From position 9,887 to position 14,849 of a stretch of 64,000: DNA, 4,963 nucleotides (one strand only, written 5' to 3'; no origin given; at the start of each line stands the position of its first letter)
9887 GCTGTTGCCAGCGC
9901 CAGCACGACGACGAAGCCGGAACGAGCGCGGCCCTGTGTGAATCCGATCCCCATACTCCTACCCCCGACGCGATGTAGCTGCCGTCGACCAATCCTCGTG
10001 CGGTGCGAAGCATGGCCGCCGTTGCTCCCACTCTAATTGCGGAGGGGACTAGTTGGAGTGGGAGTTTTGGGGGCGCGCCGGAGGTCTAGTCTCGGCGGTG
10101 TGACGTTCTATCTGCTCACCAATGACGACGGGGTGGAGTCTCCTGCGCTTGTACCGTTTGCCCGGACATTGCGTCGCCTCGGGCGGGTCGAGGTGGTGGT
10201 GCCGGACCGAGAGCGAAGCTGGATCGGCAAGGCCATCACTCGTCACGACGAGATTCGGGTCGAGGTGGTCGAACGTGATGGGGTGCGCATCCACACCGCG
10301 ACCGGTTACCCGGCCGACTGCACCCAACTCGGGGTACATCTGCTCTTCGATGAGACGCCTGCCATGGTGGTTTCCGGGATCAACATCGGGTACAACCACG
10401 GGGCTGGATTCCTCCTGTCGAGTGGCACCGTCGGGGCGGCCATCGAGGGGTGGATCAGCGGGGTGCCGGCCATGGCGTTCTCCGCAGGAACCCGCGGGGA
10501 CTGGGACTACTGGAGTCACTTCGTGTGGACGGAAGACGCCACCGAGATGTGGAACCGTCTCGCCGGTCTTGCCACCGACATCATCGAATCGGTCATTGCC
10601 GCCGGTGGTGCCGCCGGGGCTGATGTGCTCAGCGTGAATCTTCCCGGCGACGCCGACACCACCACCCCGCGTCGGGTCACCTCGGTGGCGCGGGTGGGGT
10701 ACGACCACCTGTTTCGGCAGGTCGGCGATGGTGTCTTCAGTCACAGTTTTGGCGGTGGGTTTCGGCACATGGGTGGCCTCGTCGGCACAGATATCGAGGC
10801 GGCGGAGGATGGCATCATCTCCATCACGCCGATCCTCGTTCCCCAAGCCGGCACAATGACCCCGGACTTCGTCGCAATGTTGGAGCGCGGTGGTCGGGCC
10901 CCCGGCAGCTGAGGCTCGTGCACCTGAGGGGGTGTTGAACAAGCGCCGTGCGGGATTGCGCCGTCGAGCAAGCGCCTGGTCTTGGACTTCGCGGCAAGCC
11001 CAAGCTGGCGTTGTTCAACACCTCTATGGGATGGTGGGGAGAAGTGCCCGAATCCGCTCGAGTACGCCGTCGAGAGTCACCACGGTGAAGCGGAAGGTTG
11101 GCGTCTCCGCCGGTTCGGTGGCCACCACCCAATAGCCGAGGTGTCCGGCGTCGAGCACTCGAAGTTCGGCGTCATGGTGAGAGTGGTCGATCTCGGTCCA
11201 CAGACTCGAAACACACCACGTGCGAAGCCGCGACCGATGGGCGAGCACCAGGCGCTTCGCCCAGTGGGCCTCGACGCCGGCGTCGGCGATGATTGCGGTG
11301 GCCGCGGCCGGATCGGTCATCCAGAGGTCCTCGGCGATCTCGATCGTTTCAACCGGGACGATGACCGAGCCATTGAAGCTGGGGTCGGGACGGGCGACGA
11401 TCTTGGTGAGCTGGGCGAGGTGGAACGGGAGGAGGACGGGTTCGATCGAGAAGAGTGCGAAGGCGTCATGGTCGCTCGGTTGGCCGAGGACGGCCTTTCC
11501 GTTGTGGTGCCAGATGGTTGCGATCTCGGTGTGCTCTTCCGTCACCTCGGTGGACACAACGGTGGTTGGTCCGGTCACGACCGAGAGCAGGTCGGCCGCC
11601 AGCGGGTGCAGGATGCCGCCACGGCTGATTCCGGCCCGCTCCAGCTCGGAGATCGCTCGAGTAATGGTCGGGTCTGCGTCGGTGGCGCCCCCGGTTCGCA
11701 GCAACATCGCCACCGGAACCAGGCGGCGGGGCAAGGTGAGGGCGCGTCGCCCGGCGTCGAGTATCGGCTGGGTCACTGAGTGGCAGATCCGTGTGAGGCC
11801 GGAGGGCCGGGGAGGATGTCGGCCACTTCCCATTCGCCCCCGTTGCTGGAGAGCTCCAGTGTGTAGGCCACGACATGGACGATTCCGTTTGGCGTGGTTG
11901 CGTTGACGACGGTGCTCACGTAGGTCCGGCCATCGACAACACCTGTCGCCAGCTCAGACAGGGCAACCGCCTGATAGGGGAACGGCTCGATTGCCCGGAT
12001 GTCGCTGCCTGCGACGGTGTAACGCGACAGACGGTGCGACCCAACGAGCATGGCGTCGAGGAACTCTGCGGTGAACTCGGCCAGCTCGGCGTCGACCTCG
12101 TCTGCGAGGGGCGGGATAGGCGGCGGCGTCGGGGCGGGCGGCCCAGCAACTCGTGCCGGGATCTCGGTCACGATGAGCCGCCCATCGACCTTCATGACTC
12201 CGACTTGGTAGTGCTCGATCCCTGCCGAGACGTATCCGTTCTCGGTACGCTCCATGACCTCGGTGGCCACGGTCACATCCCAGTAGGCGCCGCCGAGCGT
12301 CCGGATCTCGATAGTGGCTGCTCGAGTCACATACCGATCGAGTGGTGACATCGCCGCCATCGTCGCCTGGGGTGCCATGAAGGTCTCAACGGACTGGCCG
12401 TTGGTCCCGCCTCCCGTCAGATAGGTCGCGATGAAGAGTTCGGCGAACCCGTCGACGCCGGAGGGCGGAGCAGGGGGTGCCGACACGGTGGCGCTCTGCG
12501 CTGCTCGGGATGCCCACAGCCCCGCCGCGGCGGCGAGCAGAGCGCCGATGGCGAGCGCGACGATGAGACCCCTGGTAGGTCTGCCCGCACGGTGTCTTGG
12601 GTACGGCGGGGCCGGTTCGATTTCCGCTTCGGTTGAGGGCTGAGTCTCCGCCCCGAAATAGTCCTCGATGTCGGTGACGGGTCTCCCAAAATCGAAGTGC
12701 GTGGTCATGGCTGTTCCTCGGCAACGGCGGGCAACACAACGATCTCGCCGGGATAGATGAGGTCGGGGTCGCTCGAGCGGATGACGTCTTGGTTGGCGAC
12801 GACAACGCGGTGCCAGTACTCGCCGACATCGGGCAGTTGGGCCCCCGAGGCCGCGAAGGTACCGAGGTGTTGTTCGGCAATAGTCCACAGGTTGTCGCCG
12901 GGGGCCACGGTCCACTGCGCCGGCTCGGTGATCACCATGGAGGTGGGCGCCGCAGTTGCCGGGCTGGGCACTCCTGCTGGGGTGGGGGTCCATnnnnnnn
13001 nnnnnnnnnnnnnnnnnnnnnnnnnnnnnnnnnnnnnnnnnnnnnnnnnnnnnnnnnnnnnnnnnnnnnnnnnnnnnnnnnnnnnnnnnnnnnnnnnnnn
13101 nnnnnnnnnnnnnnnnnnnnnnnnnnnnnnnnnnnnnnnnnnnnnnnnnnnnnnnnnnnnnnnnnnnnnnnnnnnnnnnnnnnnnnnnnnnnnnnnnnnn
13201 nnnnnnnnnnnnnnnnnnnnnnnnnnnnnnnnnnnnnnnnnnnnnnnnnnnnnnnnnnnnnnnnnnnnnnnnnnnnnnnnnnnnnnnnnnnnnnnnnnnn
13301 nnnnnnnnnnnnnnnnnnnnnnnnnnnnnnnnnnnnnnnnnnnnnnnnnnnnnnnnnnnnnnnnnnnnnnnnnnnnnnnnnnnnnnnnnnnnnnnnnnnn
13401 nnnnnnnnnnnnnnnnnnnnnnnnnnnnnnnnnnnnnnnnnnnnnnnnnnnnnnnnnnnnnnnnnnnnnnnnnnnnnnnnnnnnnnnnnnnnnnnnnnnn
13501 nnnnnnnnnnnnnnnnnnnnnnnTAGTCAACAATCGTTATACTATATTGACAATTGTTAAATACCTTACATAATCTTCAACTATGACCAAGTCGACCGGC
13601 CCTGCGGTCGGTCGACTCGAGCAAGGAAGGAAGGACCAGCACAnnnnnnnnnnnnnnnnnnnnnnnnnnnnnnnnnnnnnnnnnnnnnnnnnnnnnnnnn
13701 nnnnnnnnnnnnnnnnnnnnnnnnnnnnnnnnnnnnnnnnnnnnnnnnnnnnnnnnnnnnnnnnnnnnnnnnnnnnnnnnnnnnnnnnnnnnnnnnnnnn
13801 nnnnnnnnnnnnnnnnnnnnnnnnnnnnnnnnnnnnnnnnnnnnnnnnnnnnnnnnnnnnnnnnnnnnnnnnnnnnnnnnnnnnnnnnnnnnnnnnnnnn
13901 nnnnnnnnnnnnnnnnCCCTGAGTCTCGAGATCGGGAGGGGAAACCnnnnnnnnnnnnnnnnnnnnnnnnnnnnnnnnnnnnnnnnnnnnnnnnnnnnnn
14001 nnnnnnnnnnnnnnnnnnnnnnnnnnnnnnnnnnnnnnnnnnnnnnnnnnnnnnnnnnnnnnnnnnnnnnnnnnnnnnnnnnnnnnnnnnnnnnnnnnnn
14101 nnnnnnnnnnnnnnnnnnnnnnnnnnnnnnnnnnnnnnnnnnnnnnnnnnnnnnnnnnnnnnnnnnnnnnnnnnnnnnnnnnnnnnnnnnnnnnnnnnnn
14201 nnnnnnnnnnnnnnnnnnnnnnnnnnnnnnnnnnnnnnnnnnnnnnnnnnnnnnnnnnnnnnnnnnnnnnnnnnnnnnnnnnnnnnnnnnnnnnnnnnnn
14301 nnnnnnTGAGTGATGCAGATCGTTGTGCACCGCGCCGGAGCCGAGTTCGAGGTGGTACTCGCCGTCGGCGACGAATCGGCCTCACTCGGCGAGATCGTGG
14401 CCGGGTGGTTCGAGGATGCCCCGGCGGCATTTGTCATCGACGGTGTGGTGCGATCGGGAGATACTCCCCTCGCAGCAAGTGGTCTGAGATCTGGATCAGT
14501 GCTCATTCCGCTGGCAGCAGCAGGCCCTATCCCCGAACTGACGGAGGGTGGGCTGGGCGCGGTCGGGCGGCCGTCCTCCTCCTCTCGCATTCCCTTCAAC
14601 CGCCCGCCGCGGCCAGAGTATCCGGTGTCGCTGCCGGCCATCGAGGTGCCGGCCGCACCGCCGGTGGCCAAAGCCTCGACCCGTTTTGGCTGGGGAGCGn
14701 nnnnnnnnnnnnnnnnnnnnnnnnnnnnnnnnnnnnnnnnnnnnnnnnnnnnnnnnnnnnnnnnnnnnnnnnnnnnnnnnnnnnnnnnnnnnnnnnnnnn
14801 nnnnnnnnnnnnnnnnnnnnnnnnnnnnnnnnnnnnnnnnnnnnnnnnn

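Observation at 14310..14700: EccC carries an extra N-terminal ~70-aa beta-grasp/ubiquitin-like-looking domain before its TM helices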

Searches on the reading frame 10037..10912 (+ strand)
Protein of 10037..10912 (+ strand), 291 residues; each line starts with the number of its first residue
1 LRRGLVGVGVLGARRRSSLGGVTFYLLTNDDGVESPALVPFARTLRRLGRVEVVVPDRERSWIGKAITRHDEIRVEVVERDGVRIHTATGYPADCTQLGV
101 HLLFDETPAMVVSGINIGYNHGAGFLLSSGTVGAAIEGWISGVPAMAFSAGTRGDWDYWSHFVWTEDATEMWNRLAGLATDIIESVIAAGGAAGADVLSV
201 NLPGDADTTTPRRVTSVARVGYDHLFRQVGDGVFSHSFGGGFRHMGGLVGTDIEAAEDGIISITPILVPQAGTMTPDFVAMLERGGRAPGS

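Call 8: search_protein_families(library=ncbifam, proteins=[window:10037-10912:+], max_evalue=0.01)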
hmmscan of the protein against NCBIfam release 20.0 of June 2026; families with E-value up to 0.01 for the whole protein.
window:10037-10912:+ (291 aa): 13 families
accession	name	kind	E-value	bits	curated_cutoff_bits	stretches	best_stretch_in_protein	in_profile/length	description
TIGR00087.1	surE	equivalog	1.9e-47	161.8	135.1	1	26-266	4-247/252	5'/3'-nucleotidase SurE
NF001491.0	PRK00346.2-1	equivalog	5.2e-41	140.6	290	1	26-270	6-249/266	5'/3'-nucleotidase SurE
NF001492.0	PRK00346.2-2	equivalog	6.2e-38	130.5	271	1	26-267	7-240/261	5'/3'-nucleotidase SurE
NF001490.0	PRK00346.1-4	equivalog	7.1e-38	130.2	233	1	26-268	4-236/254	5'/3'-nucleotidase SurE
NF010544.0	PRK13934.1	equivalog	3.4e-34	118.2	325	1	26-229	4-199/266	stationary phase survival protein SurE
NF001489.0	PRK00346.1-3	equivalog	6.7e-33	114.1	295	1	26-268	4-230/250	5'/3'-nucleotidase SurE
NF010545.0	PRK13935.1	equivalog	7.3e-30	104.1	365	1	26-160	4-138/254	stationary phase survival protein SurE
NF001493.0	PRK00346.2-3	equivalog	2.2e-29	102.9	230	1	25-206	7-179/269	5'/3'-nucleotidase SurE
NF010543.0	PRK13933.1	equivalog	1e-28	100.6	280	1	26-158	4-139/253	stationary phase survival protein SurE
NF001488.0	PRK00346.1-1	equivalog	2.3e-28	99.2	396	1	26-273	4-234/253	5'/3'-nucleotidase SurE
NF001494.0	PRK00346.2-4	equivalog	1.7e-26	93.3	313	1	26-153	5-130/259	5'/3'-nucleotidase SurE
NF010542.0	PRK13932.1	equivalog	1.7e-25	89.8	436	1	26-158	13-145/261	stationary phase survival protein SurE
NF010541.0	PRK13931.1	equivalog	5.1e-19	68.7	422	1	26-149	4-128/261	5'/3'-nucleotidase SurE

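Call 9: search_protein_families(library=pfam, proteins=[window:10037-10912:+], max_evalue=0.05)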
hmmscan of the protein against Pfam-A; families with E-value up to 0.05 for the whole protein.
window:10037-10912:+ (291 aa): 1 family
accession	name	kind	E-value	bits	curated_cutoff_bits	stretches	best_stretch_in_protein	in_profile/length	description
PF01975.23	SurE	-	5e-45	154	22.1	1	26-219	2-184/189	Survival protein SurE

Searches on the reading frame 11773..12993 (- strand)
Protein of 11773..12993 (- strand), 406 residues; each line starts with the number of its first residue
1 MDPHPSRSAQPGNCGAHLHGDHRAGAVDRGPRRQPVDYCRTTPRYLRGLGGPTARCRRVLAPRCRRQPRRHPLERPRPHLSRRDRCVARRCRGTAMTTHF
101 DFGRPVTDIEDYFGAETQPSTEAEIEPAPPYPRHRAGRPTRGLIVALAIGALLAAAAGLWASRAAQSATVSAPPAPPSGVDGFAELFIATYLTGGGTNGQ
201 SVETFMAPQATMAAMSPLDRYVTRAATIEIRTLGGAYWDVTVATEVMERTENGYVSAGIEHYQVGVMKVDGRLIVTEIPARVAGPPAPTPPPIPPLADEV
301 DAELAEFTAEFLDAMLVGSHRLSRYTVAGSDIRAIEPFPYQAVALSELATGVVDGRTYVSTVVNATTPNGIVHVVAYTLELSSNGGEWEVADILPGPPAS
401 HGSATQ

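Call 5: search_protein_families(library=pfam, proteins=[window:11773-12993:-], max_evalue=0.1)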
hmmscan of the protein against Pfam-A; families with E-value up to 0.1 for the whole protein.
window:11773-12993:- (406 aa): 1 family
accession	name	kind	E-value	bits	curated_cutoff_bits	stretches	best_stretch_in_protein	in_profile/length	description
PF12642.13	TpcC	-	1e-07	32.5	27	1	183-390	1-230/231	Conjugative transposon protein TcpC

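Call 8: search_protein_families(library=ncbifam, proteins=[window:11773-12993:-], max_evalue=0.01)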
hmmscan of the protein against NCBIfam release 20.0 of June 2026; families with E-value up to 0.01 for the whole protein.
window:11773-12993:- (406 aa): 0 families

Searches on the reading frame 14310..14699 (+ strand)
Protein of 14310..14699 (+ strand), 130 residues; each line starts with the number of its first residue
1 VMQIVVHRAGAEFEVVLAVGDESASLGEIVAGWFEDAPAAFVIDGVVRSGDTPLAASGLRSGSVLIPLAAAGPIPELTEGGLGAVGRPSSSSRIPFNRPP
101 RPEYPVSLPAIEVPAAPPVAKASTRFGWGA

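Call 5: search_protein_families(library=pfam, proteins=[window:14310-14699:+], max_evalue=0.1)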
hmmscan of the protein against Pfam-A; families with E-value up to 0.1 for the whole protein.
window:14310-14699:+ (130 aa): 0 families

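Call 11: search_solved_structures(query=window:14313-14672:+, max_evalue=10, show_alignments=3)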
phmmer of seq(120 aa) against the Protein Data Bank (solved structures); distinct sequences matched with E-value up to 10: 0.
